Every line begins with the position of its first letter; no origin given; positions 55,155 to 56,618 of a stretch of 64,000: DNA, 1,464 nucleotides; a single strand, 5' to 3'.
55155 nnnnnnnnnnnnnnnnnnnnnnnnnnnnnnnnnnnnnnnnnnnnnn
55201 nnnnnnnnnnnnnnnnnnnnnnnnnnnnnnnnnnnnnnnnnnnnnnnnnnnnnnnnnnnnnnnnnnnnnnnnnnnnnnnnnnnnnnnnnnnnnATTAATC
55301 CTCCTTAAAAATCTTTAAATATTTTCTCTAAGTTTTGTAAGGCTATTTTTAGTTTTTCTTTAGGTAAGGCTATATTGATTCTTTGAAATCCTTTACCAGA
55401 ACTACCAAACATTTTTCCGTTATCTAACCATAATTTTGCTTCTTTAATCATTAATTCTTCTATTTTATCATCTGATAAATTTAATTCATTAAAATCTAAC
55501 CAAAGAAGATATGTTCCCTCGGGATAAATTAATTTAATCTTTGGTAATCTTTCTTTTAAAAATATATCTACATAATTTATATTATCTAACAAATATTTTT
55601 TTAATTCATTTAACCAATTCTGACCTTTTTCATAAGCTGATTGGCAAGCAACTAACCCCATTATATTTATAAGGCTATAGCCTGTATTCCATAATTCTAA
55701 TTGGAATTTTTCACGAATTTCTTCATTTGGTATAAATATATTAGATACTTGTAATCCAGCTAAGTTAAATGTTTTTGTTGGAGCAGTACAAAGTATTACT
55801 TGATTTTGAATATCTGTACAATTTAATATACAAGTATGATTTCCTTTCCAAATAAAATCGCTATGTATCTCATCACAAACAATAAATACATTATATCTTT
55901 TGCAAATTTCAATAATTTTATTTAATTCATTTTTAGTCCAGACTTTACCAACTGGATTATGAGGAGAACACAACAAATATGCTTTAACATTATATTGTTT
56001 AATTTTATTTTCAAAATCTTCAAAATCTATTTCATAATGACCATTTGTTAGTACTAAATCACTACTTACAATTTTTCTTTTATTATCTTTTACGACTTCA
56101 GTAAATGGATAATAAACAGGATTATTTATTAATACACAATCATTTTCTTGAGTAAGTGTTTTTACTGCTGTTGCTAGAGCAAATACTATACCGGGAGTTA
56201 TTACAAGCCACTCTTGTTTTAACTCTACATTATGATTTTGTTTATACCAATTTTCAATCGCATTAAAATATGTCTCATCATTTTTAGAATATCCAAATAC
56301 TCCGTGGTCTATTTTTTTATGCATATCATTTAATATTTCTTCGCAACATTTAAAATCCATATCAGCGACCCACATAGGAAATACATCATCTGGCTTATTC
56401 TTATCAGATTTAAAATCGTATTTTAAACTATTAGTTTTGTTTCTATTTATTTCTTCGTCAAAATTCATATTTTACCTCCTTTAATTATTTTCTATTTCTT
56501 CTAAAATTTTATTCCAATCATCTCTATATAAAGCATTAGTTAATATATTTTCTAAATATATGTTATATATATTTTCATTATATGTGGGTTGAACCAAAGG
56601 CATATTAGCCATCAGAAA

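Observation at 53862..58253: Very AT-rich island next to an atypical tRNA-Gly, carrying a tightly packed four-gene operon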

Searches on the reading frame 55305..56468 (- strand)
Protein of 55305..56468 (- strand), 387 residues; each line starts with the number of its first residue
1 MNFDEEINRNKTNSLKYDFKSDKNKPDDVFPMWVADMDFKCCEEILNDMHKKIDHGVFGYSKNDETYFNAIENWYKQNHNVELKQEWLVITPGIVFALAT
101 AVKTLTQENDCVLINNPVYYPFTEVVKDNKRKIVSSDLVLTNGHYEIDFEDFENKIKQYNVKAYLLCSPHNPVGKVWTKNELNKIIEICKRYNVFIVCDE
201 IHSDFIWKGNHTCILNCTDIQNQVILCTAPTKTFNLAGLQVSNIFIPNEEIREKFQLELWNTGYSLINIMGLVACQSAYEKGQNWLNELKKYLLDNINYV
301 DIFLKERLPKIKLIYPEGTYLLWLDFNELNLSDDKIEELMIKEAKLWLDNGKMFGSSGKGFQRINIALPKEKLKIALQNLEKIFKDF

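Call 4: search_protein_families(library=pfam, proteins=[window:55305-56468:-], max_evalue=0.1)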
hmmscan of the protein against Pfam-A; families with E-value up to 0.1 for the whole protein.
window:55305-56468:- (387 aa): 5 families
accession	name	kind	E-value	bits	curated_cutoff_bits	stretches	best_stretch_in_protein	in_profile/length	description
PF00155.27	Aminotran_1_2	-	1.5e-38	133.3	19.7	1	36-379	10-360/361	Aminotransferase class I and II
PF01053.26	Cys_Met_Meta_PP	-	0.00061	18.9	27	1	86-200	69-174/381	Cys/Met metabolism PLP-dependent enzyme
PF01212.27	Beta_elim_lyase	-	0.025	14.3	27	1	103-199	65-168/288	Beta-eliminating lyase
PF12150.14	MFP2b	-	0.075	13.3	24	0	147-246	59-159/164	Cytosolic motility protein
PF16282.11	SANT_DAMP1_like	-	0.088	13.5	29.1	0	153-195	7-48/80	SANT/Myb-like domain of DAMP1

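Call 5: search_protein_families(library=padloc, proteins=[window:55305-56468:-], max_evalue=1)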
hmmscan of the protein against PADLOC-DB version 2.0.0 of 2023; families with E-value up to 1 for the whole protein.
window:55305-56468:- (387 aa): 0 families

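Call 6: search_protein_families(library=ncbifam, proteins=[window:55305-56468:-], max_evalue=0.1)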
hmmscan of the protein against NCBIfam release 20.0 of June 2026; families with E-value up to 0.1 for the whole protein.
window:55305-56468:- (387 aa): 79 families (the best 25 are shown)
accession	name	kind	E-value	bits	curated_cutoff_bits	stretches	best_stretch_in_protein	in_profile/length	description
TIGR04350.1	C_S_lyase_PatB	subfamily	9.6e-131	436.2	340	1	3-383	1-382/384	PatB family C-S lyase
NF041364.1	GntC_guanitoxin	equivalog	1.4e-43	149.1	415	1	36-382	7-355/356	guanitoxin biosynthesis PLP-dependent (S)-gamma-hydroxy-L-arginine cyclodehydratase GntC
NF006229.0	PRK08361.1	equivalog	3.4e-39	134.9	624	1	23-385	29-389/391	aspartate aminotransferase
NF004975.0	PRK06348.1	equivalog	5.6e-39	134.2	549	1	10-383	12-382/384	pyridoxal phosphate-dependent aminotransferase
NF005817.0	PRK07683.1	equivalog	1.6e-36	125.8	575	1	25-384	26-381/387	aminotransferase A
NF005744.0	PRK07568.1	subfamily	6.3e-36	124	389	1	24-321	27-321/398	pyridoxal phosphate-dependent aminotransferase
NF005816.0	PRK07682.1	equivalog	2.7e-35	121.8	620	1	27-385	29-384/390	aminotransferase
NF041091.1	asp_aminotase_Arch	equivalog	2e-33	115.8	550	1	5-383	5-374/376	aspartate aminotransferase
NF004770.0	PRK06108.1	subfamily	2.2e-32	112.3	422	1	26-384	35-392/396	pyridoxal phosphate-dependent aminotransferase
NF006230.0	PRK08363.1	equivalog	1.4e-30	106.4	534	1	37-385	43-393/398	alanine aminotransferase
NF005588.0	PRK07309.1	equivalog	3.5e-30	105.2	576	1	18-384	21-386/391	pyridoxal phosphate-dependent aminotransferase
TIGR01265.1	tyr_nico_aTase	subfamily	5.9e-29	101.2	292.45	1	38-382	46-397/403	tyrosine/nicotianamine family aminotransferase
TIGR01264.1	tyr_amTase_E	equivalog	3.3e-26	92.1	474.25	1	38-380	46-395/403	tyrosine transaminase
NF006756.0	PRK09276.1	subfamily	2.9e-25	89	507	1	22-383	26-385/387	LL-diaminopimelate aminotransferase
NF005305.0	PRK06836.1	equivalog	5.6e-25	88.4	376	1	43-386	53-393/396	pyridoxal phosphate-dependent aminotransferase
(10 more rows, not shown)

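Call 24: find_encoding_contigs(protein=window:55305-56468:-, flank=10000, max_places=6)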
Protein window:55305-56468:- (387 aa): no gene with exactly this product is on record in the collection.

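Call 62: search_protein_families(library=padloc, proteins=[L038:5302-5979:+, L032:5024-5632:+, L032:5646-5987:+], max_evalue=0.01)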
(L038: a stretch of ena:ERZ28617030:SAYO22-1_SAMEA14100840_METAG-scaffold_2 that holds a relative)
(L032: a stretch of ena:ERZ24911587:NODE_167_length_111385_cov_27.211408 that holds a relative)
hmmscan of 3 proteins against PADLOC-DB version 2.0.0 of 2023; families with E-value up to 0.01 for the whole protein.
L038:5302-5979:+ (225 aa): 3 families
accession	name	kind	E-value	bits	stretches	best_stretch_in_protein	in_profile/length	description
PDLC05026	PDC-S47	-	5.7e-07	27.3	1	73-139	74-140/257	-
PDLC05024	PDC-S47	-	2.2e-06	25.4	1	52-154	60-161/265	-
PDLC05025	PDC-S47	-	1.5e-05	22.8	1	88-181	99-198/263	-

L032:5024-5632:+ (202 aa): 0 families

L032:5646-5987:+ (113 aa): 0 families

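Call 78: search_protein_families(library=ncbifam, proteins=[L038:5302-5979:+], max_evalue=0.001)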
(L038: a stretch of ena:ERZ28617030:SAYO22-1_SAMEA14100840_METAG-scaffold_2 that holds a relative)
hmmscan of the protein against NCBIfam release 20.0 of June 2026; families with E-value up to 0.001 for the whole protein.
L038:5302-5979:+ (225 aa): 0 families

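Call 82: search_protein_families(library=phrogs, proteins=[window:55305-56468:-, L032:5024-5632:+, L032:5646-5987:+], max_evalue=0.01)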
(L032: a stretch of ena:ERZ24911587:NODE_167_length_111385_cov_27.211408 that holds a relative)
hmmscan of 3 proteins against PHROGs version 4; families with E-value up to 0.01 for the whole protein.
window:55305-56468:- (387 aa): 2 families
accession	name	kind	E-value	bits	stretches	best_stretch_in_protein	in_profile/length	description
phrog_5879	-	unknown function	1.3e-29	104.2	1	53-382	59-400/403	-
phrog_9285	-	unknown function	0.0045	16.8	1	161-252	252-343/466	-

L032:5024-5632:+ (202 aa): 0 families

L032:5646-5987:+ (113 aa): 0 families
